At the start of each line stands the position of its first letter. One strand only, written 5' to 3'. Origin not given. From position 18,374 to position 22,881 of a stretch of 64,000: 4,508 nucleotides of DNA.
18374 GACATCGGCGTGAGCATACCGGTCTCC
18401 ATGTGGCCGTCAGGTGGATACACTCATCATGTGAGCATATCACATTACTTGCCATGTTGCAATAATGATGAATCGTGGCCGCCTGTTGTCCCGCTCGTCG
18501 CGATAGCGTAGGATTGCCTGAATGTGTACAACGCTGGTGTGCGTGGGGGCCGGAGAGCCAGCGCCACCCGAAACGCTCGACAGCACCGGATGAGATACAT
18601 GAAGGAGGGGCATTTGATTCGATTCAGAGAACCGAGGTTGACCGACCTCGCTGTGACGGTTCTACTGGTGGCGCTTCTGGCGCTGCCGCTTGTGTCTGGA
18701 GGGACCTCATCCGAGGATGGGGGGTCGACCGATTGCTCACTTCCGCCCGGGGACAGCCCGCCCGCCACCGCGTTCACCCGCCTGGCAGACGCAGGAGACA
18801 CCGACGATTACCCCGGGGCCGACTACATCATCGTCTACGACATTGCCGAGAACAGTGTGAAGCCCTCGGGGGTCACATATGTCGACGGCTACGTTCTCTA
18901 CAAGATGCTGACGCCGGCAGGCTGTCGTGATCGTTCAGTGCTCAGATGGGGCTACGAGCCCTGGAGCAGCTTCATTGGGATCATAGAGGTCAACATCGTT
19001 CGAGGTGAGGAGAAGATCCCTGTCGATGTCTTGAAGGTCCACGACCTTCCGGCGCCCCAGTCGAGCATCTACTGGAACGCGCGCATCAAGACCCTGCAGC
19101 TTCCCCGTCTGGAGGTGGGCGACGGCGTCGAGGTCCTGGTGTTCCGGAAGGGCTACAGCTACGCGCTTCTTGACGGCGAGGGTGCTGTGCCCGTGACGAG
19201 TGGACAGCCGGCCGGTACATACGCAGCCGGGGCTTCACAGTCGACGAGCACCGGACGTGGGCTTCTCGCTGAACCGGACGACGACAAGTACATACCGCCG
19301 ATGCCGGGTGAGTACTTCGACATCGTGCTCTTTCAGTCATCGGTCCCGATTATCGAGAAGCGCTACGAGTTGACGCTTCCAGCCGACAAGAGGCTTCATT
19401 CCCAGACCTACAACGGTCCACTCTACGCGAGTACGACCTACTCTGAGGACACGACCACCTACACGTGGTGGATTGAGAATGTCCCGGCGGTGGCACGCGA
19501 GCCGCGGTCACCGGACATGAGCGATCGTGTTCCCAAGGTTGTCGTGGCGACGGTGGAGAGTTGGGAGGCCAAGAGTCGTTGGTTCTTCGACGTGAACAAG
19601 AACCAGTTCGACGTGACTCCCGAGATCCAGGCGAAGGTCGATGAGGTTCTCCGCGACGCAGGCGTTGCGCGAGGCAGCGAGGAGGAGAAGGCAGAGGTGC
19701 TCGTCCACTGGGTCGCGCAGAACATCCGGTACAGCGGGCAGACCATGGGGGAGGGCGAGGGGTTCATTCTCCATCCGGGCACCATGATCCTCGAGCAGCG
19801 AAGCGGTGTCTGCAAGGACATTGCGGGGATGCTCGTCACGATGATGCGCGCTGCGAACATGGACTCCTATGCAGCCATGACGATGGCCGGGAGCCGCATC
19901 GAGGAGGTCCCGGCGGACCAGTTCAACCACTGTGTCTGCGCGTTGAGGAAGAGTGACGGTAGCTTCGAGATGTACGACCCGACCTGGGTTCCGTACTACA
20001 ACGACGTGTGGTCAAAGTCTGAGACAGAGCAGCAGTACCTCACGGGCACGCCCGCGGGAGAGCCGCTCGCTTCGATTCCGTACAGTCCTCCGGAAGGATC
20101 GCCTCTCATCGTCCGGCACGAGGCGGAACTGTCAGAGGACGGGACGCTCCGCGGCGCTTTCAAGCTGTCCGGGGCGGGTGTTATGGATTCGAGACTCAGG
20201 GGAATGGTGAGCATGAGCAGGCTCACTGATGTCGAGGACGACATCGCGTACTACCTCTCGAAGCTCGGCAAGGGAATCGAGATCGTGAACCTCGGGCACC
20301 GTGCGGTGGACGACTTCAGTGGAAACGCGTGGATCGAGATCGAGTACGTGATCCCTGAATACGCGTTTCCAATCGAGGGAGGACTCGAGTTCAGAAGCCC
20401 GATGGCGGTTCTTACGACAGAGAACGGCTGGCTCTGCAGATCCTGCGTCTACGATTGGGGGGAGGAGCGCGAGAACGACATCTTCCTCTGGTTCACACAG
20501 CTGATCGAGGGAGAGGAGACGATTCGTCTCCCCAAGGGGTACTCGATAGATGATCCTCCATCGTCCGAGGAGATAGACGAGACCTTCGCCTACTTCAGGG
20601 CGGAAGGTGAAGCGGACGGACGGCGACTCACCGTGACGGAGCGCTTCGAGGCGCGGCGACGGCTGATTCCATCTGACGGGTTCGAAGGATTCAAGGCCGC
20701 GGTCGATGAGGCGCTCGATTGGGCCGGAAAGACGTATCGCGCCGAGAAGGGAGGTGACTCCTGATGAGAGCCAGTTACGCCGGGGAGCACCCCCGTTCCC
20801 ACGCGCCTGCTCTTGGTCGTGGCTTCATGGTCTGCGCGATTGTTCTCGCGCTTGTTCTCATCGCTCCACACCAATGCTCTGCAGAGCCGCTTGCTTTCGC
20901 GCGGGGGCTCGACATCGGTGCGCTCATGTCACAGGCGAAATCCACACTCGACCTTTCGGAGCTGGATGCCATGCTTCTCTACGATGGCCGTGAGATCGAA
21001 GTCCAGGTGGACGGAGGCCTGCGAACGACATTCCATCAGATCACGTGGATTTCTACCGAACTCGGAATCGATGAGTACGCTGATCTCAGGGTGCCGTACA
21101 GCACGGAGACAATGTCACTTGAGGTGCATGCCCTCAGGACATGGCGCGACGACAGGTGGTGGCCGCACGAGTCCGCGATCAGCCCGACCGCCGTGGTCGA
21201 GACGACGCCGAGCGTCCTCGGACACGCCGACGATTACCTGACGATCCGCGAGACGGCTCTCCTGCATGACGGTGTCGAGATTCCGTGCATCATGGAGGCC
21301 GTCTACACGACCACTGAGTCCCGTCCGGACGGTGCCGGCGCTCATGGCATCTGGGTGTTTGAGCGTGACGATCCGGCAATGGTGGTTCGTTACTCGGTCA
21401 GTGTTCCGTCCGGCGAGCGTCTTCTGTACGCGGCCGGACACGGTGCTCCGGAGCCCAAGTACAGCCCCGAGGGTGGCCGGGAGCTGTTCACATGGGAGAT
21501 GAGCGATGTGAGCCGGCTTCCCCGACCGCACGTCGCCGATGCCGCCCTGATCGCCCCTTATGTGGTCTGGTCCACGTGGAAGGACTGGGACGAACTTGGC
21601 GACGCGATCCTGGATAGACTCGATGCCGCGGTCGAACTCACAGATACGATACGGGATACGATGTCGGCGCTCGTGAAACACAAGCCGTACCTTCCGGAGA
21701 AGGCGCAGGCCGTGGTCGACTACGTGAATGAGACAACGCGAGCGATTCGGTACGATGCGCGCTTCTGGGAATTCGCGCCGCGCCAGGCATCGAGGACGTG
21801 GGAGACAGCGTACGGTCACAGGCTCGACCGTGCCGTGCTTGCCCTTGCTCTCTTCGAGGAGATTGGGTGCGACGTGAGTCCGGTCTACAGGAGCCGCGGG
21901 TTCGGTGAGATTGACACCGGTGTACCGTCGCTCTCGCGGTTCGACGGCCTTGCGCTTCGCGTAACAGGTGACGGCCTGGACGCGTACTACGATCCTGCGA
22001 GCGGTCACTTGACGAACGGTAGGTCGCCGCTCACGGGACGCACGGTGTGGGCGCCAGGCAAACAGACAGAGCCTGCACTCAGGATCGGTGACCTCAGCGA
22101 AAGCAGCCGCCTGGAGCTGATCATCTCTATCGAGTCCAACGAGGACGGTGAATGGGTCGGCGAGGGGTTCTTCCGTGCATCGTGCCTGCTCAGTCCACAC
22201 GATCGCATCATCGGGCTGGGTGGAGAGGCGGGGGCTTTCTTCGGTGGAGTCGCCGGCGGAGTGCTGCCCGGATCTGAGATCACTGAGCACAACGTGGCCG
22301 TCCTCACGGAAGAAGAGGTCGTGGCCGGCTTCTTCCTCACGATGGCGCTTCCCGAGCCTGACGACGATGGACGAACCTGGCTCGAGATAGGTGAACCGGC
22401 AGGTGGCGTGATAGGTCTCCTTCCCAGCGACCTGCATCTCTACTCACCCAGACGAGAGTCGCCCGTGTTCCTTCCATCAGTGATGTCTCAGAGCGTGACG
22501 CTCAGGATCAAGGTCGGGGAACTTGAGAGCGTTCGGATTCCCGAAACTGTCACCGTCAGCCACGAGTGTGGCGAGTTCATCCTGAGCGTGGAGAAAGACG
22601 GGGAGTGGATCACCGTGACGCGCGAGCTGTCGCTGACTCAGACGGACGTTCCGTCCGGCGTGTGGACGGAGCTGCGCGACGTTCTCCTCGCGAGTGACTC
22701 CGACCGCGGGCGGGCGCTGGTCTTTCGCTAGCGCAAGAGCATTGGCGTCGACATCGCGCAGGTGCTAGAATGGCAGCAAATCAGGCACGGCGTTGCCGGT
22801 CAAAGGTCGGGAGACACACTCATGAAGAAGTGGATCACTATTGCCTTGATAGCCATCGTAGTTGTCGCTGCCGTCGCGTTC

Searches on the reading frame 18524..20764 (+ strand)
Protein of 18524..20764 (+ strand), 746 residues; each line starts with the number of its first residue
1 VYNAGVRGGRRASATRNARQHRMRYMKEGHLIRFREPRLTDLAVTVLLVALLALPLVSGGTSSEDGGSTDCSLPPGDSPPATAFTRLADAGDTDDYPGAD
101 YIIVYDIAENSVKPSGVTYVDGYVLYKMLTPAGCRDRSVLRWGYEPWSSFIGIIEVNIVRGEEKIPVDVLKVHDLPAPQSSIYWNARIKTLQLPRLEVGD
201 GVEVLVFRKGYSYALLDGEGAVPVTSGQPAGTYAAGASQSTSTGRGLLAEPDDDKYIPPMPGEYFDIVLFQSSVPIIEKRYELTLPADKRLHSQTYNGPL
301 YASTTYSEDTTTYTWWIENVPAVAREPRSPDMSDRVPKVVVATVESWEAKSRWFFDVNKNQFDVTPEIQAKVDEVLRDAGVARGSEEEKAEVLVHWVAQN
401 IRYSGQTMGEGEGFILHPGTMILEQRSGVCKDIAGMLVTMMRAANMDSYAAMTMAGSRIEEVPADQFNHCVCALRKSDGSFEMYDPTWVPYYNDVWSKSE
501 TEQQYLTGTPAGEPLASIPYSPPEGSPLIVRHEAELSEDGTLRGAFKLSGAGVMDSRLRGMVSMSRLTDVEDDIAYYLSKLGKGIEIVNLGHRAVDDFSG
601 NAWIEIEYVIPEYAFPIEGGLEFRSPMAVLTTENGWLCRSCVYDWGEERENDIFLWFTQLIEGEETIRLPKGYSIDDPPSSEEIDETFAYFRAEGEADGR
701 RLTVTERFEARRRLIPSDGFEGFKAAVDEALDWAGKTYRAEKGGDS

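Call 81: search_protein_families(library=pfam, proteins=[window:18524-20764:+], max_evalue=0.00001)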
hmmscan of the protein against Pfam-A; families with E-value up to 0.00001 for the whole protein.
window:18524-20764:+ (746 aa): 1 family
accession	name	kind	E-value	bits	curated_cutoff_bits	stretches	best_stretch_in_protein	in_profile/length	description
PF12969.12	DUF3857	-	7.2e-24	85.2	24.6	1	125-323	12-169/170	Domain of Unknown Function with PDB structure (DUF3857)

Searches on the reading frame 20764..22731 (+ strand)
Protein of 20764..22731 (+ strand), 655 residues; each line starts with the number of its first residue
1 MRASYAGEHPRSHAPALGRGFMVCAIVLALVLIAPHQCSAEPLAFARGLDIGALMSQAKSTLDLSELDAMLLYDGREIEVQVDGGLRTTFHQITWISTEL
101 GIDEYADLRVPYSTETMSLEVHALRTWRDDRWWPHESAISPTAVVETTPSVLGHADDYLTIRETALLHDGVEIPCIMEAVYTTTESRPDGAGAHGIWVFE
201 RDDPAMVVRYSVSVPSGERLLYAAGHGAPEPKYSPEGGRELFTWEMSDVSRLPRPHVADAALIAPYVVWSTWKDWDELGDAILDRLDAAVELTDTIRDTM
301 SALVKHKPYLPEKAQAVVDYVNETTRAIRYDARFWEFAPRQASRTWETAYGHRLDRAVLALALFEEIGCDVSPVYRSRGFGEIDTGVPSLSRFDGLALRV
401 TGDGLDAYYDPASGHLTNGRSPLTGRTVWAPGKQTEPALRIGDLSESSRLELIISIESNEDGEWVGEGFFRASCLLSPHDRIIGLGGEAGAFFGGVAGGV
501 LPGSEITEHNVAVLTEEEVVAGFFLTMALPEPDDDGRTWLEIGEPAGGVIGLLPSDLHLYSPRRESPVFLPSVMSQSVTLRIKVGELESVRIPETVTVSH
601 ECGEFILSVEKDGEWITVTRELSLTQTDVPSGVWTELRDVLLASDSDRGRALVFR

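Call 81: search_protein_families(library=pfam, proteins=[window:20764-22731:+], max_evalue=0.00001)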
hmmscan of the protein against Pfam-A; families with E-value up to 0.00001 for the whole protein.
window:20764-22731:+ (655 aa): 1 family
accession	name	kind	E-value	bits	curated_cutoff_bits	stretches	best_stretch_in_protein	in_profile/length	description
PF12969.12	DUF3857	-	5.8e-15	56.2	24.6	1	83-249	2-166/170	Domain of Unknown Function with PDB structure (DUF3857)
